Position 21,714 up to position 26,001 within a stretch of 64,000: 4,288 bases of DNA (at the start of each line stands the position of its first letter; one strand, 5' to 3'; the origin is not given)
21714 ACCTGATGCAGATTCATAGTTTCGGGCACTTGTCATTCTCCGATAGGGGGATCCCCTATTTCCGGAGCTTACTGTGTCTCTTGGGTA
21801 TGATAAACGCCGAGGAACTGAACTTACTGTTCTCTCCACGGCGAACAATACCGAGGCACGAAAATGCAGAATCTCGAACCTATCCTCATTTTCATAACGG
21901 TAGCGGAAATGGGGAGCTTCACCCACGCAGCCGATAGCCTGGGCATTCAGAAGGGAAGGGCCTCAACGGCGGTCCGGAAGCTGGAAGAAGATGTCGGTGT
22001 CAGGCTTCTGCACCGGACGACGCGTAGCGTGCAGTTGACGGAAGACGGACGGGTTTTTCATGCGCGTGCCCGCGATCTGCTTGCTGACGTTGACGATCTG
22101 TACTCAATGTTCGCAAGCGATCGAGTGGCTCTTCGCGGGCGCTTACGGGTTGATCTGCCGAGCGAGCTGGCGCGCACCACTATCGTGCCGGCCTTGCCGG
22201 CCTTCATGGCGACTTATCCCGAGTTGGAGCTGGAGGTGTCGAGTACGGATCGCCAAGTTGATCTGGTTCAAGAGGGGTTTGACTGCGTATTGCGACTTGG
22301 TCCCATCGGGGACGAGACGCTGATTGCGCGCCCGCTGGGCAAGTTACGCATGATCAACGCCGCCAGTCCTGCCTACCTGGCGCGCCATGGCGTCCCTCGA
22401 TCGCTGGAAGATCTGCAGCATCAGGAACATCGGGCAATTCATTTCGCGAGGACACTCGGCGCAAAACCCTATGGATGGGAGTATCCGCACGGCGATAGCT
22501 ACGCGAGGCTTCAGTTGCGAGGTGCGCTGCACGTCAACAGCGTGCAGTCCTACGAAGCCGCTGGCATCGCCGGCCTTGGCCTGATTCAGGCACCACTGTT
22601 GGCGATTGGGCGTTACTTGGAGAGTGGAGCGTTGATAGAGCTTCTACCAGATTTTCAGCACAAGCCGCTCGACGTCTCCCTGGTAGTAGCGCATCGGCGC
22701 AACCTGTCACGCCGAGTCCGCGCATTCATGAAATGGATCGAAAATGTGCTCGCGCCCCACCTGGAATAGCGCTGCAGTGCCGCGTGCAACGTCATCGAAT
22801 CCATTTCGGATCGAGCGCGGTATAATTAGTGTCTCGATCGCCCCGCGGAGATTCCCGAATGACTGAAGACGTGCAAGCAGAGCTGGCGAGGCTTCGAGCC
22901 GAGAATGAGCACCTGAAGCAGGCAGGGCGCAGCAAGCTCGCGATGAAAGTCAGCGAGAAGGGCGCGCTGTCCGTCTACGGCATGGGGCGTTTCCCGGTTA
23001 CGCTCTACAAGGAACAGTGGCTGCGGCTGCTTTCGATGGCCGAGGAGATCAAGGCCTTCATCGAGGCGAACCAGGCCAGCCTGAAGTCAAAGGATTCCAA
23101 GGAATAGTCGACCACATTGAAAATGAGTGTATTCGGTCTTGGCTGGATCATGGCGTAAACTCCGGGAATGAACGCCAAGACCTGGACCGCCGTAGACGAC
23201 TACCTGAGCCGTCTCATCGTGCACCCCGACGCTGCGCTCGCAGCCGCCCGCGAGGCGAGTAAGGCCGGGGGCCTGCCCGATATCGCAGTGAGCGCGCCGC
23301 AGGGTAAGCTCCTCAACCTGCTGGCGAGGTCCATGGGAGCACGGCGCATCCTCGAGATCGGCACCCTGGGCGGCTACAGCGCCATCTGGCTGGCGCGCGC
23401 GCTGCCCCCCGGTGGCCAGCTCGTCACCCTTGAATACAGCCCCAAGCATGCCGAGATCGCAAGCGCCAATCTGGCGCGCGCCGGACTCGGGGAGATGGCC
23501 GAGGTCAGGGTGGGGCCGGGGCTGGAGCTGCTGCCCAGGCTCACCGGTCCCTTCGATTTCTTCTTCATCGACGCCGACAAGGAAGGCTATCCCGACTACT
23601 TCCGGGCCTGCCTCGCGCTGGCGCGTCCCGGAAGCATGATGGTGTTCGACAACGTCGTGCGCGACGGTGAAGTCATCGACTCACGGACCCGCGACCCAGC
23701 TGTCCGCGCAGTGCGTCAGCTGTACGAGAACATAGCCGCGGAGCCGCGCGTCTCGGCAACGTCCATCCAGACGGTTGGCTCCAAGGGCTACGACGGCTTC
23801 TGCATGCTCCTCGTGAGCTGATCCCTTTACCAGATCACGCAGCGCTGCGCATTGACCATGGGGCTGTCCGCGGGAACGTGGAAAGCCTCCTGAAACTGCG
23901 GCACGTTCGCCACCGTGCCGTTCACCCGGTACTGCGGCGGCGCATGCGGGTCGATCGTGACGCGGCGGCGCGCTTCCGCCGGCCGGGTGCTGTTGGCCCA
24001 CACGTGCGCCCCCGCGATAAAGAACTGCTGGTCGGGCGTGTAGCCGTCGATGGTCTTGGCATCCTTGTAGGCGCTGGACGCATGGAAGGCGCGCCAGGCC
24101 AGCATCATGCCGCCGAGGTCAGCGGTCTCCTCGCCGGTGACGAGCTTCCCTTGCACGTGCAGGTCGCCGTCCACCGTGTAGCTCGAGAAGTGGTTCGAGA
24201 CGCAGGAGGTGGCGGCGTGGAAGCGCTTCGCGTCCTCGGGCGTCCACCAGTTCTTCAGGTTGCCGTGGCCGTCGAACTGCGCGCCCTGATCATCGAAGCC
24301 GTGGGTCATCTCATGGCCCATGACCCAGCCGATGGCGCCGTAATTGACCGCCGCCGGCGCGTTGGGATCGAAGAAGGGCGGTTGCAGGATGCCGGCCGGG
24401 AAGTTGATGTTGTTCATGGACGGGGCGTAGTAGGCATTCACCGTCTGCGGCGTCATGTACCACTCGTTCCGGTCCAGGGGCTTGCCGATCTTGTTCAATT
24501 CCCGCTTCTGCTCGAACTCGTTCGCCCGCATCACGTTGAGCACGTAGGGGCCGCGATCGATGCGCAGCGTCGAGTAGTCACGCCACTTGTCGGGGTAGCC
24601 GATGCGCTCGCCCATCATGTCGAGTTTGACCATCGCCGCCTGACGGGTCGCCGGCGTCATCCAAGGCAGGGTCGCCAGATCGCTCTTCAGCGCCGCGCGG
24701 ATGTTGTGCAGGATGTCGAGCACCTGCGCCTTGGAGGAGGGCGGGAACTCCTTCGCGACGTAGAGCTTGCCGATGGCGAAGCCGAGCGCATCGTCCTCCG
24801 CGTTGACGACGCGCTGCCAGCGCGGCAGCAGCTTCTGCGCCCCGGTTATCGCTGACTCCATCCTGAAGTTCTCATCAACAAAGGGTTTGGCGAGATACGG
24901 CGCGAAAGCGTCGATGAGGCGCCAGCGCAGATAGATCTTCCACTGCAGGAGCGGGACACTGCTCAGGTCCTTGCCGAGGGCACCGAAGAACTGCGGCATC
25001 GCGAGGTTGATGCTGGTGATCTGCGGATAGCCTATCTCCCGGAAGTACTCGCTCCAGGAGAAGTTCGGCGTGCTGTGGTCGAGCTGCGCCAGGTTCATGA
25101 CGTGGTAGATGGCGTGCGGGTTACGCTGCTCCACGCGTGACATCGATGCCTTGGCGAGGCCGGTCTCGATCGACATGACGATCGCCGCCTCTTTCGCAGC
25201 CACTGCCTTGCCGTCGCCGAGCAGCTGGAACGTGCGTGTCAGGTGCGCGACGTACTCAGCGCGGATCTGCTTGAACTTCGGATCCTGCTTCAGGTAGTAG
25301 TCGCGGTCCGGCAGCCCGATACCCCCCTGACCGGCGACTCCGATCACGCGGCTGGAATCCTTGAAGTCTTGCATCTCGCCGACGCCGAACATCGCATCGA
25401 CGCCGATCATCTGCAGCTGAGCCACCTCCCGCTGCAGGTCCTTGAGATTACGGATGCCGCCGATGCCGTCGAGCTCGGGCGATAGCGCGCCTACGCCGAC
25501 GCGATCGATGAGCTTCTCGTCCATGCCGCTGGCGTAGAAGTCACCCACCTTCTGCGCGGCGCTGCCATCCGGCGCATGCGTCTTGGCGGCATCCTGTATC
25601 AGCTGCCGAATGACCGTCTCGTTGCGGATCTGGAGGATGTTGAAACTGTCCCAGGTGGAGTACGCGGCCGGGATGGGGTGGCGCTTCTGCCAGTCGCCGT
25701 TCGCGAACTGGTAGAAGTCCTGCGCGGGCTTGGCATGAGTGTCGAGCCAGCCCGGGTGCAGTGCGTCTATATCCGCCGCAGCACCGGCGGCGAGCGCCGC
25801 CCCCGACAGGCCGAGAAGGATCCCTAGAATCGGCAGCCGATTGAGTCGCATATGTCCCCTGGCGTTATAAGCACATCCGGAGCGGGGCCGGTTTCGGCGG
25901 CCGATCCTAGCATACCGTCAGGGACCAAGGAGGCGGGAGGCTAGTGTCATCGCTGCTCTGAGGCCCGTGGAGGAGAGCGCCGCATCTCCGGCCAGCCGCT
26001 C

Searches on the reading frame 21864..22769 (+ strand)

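Call 73: search_protein_families(library=pfam, proteins=[window:21864-22769:+], max_evalue=0.0001)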
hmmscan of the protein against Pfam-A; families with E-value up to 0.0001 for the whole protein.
window:21864-22769:+ (301 aa): 2 families
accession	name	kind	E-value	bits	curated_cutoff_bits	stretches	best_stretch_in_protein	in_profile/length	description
PF03466.25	LysR_substrate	-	1.5e-35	122.9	28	1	90-295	4-207/209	LysR substrate binding domain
PF00126.33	HTH_1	-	3.8e-19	68.8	26.6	1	7-63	4-60/60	Bacterial regulatory helix-turn-helix protein, lysR family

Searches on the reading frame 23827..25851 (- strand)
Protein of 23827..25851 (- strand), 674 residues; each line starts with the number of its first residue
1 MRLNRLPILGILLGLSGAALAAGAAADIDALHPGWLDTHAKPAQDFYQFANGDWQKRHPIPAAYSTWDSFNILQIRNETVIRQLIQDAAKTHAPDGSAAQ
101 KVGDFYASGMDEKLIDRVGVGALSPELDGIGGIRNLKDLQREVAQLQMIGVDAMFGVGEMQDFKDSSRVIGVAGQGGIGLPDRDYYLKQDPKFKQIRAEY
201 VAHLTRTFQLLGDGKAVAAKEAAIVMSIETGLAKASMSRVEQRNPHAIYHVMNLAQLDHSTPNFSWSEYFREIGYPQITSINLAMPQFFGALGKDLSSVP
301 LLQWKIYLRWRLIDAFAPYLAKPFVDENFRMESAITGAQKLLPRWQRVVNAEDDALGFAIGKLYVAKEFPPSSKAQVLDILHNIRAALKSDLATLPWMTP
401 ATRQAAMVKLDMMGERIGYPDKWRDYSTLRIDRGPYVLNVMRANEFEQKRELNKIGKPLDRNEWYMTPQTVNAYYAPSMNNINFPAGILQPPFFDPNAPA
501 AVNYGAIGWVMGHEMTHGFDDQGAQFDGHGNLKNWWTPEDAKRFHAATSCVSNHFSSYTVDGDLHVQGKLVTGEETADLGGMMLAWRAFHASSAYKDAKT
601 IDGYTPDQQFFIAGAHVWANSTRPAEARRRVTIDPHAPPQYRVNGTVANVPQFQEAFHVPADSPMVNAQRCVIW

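Call 73: search_protein_families(library=pfam, proteins=[window:23827-25851:-], max_evalue=0.0001)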
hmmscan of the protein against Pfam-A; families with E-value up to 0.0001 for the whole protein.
window:23827-25851:- (674 aa): 2 families
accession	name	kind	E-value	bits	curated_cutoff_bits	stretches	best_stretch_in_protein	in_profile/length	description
PF05649.18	Peptidase_M13_N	-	3.2e-117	392.6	32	1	42-420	1-381/381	Peptidase family M13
PF01431.27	Peptidase_M13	-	4.6e-71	239.1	24.5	1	472-672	1-204/205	Peptidase family M13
